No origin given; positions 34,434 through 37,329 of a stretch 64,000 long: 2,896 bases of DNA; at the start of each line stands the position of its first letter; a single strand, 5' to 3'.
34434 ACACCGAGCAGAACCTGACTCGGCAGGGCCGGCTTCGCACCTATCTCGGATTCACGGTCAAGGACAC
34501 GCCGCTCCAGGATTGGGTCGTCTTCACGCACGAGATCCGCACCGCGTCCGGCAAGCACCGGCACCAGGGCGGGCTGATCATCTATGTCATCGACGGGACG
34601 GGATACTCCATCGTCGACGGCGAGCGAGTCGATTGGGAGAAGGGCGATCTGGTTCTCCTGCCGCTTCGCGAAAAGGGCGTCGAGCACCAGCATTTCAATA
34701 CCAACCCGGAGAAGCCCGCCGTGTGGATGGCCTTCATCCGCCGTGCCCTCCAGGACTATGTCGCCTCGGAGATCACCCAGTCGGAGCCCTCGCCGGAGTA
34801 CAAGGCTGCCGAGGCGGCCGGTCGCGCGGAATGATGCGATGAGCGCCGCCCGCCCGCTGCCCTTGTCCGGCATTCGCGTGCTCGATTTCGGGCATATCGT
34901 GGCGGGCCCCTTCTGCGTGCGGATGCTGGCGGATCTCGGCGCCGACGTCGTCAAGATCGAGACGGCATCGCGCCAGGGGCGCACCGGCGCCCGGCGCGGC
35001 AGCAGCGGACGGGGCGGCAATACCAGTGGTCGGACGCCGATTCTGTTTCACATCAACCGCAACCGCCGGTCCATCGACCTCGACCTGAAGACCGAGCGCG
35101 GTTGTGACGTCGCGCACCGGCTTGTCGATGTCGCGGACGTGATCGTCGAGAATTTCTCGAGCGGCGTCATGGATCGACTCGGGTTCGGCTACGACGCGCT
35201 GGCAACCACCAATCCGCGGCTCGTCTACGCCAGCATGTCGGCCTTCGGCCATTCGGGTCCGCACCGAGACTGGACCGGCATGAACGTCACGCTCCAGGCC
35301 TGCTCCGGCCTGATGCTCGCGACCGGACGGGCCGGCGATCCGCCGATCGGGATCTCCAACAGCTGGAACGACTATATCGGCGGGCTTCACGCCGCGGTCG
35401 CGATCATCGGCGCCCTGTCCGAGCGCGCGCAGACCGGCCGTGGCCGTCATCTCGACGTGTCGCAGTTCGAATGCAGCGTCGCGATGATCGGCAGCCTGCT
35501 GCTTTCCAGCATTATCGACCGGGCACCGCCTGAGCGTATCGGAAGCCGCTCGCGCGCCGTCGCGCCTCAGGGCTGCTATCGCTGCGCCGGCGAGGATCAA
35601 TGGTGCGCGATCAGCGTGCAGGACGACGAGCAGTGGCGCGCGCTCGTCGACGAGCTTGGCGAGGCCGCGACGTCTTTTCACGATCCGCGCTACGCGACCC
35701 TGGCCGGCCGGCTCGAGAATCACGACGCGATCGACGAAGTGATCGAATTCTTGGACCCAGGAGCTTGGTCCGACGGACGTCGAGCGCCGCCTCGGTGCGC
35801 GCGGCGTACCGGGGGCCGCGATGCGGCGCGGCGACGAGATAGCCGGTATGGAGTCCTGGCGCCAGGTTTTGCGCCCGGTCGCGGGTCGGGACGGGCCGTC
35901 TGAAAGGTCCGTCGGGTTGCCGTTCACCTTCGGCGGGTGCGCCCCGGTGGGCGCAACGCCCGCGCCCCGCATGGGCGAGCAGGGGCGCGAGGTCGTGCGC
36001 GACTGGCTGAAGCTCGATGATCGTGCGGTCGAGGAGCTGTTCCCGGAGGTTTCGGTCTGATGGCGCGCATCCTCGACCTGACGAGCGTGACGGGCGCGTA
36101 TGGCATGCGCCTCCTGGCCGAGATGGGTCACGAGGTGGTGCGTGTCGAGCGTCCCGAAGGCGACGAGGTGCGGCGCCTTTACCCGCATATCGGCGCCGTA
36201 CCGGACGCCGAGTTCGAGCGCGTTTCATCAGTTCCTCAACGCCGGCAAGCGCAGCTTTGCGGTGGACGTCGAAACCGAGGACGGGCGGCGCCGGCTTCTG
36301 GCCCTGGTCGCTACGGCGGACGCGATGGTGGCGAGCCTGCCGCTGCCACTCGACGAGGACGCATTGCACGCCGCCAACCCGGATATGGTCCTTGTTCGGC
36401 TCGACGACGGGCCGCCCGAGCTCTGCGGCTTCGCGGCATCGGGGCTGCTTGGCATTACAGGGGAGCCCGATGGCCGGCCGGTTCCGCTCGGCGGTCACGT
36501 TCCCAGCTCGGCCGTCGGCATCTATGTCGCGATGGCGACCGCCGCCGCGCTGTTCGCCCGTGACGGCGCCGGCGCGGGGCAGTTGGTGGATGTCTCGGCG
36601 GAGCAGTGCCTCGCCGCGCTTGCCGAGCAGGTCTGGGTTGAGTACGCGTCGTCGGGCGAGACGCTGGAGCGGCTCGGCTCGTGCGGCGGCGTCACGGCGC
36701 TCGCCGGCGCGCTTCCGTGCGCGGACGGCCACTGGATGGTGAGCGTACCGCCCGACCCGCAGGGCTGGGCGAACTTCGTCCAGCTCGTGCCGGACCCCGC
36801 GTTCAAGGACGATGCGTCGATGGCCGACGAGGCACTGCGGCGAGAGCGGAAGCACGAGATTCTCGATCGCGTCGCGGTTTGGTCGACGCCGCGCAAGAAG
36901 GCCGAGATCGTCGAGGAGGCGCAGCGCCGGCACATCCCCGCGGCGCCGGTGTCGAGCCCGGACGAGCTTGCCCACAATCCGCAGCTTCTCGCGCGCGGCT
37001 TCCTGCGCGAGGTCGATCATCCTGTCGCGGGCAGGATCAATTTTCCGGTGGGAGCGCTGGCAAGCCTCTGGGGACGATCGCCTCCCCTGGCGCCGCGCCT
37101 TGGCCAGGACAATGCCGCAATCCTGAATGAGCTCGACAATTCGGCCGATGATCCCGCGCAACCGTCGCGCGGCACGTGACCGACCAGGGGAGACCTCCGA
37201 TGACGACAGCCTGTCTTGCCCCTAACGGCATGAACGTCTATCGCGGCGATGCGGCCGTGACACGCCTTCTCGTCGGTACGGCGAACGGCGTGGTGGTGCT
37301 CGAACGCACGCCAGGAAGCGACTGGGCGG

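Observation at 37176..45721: Paralogous cytoplasmic BNR/Asp-box beta-propeller proteins embedded in an aromatic/CoA catabolic cluster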

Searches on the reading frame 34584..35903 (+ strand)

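Call 9: search_protein_families(library=pfam, proteins=[window:34584-35903:+], max_evalue=0.001)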
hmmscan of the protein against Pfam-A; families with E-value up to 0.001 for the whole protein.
window:34584-35903:+ (439 aa): 1 family
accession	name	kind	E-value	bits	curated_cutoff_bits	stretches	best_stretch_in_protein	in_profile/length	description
PF02515.22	CoA_transf_3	-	2.5e-89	300.4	23.3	1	94-388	1-286/366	CoA-transferase family III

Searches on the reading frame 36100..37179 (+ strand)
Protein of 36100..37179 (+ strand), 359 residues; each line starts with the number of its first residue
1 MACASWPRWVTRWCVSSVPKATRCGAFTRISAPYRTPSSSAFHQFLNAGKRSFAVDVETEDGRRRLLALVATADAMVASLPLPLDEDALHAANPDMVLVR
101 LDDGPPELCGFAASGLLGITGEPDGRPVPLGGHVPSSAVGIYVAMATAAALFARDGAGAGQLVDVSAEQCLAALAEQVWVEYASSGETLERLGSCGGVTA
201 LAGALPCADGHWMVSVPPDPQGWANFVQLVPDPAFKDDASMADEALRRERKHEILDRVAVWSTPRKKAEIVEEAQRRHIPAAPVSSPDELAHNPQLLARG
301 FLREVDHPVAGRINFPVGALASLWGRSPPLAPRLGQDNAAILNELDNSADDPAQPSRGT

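Call 9: search_protein_families(library=pfam, proteins=[window:36100-37179:+], max_evalue=0.001)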
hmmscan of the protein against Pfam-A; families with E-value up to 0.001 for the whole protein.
window:36100-37179:+ (359 aa): 1 family
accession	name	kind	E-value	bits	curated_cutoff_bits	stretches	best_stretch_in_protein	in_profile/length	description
PF02515.22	CoA_transf_3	-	1e-48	166.8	23.3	1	28-338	40-366/366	CoA-transferase family III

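Call 95: search_solved_structures(query=window:36100-37179:+, max_evalue=1e-10)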
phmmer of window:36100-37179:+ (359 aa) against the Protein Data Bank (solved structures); distinct sequences matched with E-value up to 1e-10: 19.
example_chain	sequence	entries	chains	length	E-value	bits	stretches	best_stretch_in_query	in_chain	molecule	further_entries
4ed9_A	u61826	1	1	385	5.6e-23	84.9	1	39-347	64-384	CAIB/BAIF family protein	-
10uh_A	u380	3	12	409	7.8e-18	68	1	37-345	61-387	Formyl-coenzyme a transferase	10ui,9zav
9fn0_A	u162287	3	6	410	4e-17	65.7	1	37-344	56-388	Subunit of Benzylsuccinate CoA-transferase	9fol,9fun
9br7_A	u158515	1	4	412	6.7e-16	61.6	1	24-345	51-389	Succinate--hydroxymethylglutarate CoA-transferase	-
9br6_A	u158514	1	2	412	6.9e-16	61.6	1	24-345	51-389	Succinate--hydroxymethylglutarate CoA-transferase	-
1pqy_A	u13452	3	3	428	6.6e-15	58.3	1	39-353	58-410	Hypothetical protein yfdW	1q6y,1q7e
1pt5_A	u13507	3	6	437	7.3e-15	58.2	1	39-353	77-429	Hypothetical protein yfdW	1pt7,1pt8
1t3z_A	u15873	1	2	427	2e-14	56.8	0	221-346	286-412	Formyl-coenzyme A transferase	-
9fn0_B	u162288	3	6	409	2.1e-14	56.7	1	40-343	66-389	Subunit of Benzylsuccinate CoA-transferase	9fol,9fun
2vjq_A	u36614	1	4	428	4.4e-14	55.7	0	221-346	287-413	FORMYL-COENZYME A TRANSFERASE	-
1vgq_A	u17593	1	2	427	5.1e-14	55.4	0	221-346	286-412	Formyl-coenzyme A transferase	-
2vjn_A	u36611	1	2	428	5.6e-14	55.3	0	220-346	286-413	FORMYL-COENZYME A TRANSFERASE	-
2vjp_A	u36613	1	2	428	6.1e-14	55.2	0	221-346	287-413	FORMYL-COENZYME A TRANSFERASE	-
1vgr_A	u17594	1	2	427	7e-14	55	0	221-346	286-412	Formyl-coenzyme A transferase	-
1t4c_A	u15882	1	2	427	7e-14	55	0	221-346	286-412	Formyl-CoA:oxalate CoA-transferase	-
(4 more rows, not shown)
